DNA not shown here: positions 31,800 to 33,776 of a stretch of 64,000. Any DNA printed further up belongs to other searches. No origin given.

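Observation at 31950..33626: VirB9 fused to a SPOR-like peptidoglycan-binding domain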

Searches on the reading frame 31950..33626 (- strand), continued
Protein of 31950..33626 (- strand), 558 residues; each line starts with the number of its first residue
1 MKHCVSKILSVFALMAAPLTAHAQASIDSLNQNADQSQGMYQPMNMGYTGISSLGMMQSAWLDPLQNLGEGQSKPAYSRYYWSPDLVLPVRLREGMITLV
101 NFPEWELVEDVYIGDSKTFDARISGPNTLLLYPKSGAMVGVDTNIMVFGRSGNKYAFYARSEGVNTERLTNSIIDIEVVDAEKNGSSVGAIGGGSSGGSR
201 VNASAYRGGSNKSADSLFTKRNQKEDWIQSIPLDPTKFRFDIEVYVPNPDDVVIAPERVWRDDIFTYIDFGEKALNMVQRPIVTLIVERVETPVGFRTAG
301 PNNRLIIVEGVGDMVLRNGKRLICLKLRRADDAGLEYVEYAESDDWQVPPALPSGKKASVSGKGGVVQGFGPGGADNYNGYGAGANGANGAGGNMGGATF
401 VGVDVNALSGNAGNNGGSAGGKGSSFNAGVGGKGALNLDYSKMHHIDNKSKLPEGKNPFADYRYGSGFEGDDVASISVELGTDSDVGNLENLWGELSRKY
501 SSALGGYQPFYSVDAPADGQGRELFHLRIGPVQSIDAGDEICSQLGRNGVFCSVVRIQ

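Call 80: get_annotated_region(hit=H9, flank=2500)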
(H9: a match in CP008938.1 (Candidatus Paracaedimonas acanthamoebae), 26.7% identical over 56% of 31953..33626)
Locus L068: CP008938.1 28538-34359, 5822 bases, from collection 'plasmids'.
description: Candidatus Caedibacter acanthamoebae plasmid Plasmid_00002, complete sequence
organism: Candidatus Paracaedimonas acanthamoebae (NCBI taxid 244581)
taxonomy: Bacteria; Pseudomonadota; Alphaproteobacteria; Holosporales; Caedimonadaceae; Candidatus Paracaedimonas; Candidatus Paracaedimonas acanthamoebae
host: -; source: Acanthamoeba polyphaga HN-3; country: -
typing (MOB-suite, as given by PLSDB): mobilizable; replicon rep_cluster_1687; relaxase MOBQ
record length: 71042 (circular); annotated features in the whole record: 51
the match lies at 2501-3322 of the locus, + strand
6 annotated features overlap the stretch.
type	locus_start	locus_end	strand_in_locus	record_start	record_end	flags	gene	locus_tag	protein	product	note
CDS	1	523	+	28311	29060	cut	-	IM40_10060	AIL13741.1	hypothetical protein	-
CDS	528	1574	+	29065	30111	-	-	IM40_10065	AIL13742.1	hypothetical protein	-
CDS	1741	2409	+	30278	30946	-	-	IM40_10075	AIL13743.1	hypothetical protein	-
CDS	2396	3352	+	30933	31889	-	-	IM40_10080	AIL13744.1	hypothetical protein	-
CDS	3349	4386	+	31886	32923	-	-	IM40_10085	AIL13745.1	hypothetical protein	-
CDS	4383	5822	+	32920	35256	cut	-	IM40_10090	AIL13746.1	hypothetical protein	-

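Call 81: get_annotated_region(hit=H12, flank=2500)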
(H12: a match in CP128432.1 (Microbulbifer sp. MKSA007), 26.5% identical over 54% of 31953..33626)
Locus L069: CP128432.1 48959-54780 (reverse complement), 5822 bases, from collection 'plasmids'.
description: Microbulbifer sp. MKSA007 plasmid p_2, complete sequence
organism: Microbulbifer sp. MKSA007 (NCBI taxid 3054776)
taxonomy: Bacteria; Pseudomonadota; Gammaproteobacteria; Cellvibrionales; Microbulbiferaceae; Microbulbifer; Microbulbifer sp. MKSA007
host: -; source: Smenospongia aurea,bacteria; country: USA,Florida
typing (MOB-suite, as given by PLSDB): non-mobilizable
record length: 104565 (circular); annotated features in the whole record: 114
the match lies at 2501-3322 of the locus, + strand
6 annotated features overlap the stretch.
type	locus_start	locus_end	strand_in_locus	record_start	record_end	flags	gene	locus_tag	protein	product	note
CDS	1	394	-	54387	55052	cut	-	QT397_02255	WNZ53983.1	hypothetical protein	-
CDS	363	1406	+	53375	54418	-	-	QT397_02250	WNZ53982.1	hypothetical protein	-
CDS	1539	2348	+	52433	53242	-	-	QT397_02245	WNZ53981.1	VirB8/TrbF family protein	-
CDS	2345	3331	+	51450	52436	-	-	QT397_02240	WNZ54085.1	TrbG/VirB9 family P-type conjugative transfer protein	-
CDS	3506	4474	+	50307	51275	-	-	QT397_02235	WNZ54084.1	TrbI/VirB10 family protein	-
CDS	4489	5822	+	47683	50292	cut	-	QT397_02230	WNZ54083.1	hypothetical protein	-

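Call 84: search_protein_families(library=pfam, proteins=[L064:2246-3895:+], max_evalue=1)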
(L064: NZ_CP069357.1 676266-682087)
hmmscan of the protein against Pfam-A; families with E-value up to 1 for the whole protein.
L064:2246-3895:+ (550 aa): 1 family
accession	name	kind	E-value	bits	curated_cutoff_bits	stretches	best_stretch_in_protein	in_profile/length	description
PF03524.21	CagX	-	2.2e-19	70.5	34.2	1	110-352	4-195/198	Conjugal transfer protein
